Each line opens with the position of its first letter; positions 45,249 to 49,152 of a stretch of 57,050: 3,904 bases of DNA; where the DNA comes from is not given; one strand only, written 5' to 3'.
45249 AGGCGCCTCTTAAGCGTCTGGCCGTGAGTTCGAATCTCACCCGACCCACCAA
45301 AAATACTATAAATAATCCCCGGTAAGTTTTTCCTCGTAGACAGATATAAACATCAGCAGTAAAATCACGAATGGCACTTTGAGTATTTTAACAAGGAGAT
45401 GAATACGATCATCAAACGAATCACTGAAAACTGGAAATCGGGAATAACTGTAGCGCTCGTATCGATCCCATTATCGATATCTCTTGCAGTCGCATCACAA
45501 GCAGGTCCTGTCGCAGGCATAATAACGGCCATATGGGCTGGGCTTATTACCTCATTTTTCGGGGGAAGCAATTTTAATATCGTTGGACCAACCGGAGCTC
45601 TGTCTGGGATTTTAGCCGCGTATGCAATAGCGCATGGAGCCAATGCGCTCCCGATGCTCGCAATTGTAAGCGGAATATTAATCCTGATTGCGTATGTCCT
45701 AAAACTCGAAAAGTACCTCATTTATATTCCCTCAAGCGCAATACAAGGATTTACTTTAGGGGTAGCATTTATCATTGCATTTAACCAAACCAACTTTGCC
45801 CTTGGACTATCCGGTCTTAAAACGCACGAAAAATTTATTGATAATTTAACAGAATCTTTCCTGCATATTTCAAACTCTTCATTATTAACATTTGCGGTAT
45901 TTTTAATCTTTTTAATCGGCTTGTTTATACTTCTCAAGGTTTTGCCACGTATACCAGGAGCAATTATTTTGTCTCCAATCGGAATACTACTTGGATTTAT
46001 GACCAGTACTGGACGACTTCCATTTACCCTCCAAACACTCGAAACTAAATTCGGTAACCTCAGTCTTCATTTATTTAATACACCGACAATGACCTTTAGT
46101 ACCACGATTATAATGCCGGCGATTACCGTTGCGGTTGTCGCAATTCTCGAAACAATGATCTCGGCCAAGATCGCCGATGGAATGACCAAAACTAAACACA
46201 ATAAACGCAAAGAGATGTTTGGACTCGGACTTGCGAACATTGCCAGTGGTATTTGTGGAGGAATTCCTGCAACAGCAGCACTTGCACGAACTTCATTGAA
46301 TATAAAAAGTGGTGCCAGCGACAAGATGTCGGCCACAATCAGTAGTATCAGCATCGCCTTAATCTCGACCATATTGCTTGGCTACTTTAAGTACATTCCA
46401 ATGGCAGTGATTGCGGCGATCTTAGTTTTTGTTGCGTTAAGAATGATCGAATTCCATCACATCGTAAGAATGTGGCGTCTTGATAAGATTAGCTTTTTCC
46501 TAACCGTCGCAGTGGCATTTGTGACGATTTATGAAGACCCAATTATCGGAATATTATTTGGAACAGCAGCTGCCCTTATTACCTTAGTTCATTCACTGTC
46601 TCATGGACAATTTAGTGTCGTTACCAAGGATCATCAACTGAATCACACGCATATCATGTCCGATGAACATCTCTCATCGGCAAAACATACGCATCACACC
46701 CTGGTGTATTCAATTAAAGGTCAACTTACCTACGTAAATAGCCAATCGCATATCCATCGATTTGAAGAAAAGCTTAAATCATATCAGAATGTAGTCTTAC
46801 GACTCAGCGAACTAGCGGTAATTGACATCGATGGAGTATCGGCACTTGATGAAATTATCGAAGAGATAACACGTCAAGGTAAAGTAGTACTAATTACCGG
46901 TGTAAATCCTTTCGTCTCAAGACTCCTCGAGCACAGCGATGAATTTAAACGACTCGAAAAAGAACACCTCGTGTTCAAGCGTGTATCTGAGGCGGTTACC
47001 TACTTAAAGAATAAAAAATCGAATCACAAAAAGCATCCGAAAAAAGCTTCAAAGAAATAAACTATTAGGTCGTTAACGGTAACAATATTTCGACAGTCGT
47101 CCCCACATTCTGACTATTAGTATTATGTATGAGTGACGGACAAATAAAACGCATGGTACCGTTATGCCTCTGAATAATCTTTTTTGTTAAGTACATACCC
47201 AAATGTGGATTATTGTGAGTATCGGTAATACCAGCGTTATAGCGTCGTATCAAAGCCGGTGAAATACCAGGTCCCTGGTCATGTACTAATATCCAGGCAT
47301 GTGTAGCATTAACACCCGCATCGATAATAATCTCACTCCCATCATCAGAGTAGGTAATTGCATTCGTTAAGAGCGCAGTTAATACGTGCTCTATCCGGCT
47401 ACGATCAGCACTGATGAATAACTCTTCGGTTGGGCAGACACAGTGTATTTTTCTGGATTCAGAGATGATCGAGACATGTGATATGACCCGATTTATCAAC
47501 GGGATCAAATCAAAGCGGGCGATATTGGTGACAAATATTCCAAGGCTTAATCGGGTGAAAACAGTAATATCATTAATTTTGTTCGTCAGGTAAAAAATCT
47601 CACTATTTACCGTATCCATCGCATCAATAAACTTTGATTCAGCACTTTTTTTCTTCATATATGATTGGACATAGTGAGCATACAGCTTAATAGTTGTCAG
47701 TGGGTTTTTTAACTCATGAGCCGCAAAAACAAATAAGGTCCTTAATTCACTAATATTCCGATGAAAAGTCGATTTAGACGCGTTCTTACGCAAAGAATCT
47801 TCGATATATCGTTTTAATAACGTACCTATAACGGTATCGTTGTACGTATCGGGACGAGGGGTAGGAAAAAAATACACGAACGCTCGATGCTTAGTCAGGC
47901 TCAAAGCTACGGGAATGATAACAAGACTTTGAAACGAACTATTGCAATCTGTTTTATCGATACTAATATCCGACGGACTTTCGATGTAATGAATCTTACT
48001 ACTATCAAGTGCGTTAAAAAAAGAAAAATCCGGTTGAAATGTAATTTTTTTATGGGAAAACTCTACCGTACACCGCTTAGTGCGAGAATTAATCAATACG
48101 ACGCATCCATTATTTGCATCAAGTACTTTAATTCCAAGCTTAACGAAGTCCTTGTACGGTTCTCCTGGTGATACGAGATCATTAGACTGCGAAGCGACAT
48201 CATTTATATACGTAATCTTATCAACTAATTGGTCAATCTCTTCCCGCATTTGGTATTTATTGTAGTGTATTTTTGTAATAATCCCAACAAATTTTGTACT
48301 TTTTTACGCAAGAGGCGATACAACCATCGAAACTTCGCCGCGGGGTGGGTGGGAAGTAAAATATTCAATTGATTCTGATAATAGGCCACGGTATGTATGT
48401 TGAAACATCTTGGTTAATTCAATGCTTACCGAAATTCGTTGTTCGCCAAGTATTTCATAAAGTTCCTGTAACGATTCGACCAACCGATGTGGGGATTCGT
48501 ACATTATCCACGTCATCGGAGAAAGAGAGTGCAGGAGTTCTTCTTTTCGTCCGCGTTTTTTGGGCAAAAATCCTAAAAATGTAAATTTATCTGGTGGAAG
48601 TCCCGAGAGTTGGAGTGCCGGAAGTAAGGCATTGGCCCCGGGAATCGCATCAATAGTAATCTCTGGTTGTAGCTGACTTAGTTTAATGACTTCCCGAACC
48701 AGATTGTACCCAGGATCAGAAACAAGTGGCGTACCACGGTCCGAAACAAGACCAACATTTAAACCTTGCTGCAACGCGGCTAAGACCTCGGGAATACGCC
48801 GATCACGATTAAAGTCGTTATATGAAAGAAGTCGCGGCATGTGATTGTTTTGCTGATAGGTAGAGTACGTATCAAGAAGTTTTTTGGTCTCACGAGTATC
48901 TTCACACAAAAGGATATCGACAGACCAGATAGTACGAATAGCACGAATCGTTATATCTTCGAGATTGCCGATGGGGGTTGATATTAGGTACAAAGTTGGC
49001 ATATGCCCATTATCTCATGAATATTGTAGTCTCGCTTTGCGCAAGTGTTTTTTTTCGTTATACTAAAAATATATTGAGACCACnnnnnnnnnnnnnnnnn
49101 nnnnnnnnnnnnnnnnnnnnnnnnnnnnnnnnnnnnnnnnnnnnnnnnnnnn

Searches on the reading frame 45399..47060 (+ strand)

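Call 11: search_protein_families(library=pfam, proteins=[window:45399-47060:+], max_evalue=0.01)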
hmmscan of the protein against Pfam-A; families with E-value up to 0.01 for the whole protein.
window:45399-47060:+ (553 aa): 2 families
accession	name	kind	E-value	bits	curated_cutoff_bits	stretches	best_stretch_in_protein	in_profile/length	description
PF00916.26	Sulfate_transp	-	2.6e-60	204.6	23.2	1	14-371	7-379/380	Sulfate permease family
PF01740.26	STAS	-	6.9e-13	48.7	22.6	1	428-531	4-105/106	STAS domain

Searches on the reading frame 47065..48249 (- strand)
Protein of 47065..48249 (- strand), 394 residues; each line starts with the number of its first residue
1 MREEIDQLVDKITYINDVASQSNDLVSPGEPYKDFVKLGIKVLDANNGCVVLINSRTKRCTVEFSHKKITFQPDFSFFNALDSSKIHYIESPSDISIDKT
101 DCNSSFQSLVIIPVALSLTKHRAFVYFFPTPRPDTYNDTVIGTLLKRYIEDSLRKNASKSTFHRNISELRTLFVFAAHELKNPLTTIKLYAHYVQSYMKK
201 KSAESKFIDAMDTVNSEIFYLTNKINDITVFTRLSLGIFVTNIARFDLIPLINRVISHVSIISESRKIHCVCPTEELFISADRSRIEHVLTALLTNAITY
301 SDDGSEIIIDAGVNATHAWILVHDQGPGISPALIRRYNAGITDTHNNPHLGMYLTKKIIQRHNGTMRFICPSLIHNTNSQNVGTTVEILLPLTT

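Call 11: search_protein_families(library=pfam, proteins=[window:47065-48249:-], max_evalue=0.01)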
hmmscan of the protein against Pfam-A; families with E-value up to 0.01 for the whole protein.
window:47065-48249:- (394 aa): 3 families
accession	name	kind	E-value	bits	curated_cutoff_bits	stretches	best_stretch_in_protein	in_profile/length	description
PF02518.31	HATPase_c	-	8.3e-15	55.6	26.4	1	282-393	2-110/111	Histidine kinase-, DNA gyrase B-, and HSP90-like ATPase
PF00512.31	HisKA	-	1.8e-05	25.1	26.9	1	176-234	9-63/66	His Kinase A (phospho-acceptor) domain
PF13581.12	HATPase_c_2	-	0.0044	17.5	27.4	1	281-360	27-110/127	Histidine kinase-like ATPase domain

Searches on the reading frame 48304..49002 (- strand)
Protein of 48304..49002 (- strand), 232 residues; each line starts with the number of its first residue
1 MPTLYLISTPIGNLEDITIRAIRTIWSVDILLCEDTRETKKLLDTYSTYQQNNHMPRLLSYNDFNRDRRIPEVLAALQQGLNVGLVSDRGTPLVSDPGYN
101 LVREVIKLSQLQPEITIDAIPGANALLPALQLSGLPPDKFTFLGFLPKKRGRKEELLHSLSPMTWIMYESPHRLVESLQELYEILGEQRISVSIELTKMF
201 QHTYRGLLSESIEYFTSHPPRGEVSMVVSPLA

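Call 26: search_protein_families(library=pfam, proteins=[window:48304-49002:-], max_evalue=0.001)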
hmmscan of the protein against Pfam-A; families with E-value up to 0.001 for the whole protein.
window:48304-49002:- (232 aa): 1 family
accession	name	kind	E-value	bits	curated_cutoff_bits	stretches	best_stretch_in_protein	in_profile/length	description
PF00590.25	TP_methylase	-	4.4e-25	89.3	27.8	1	3-210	1-210/212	Tetrapyrrole (Corrin/Porphyrin) Methylases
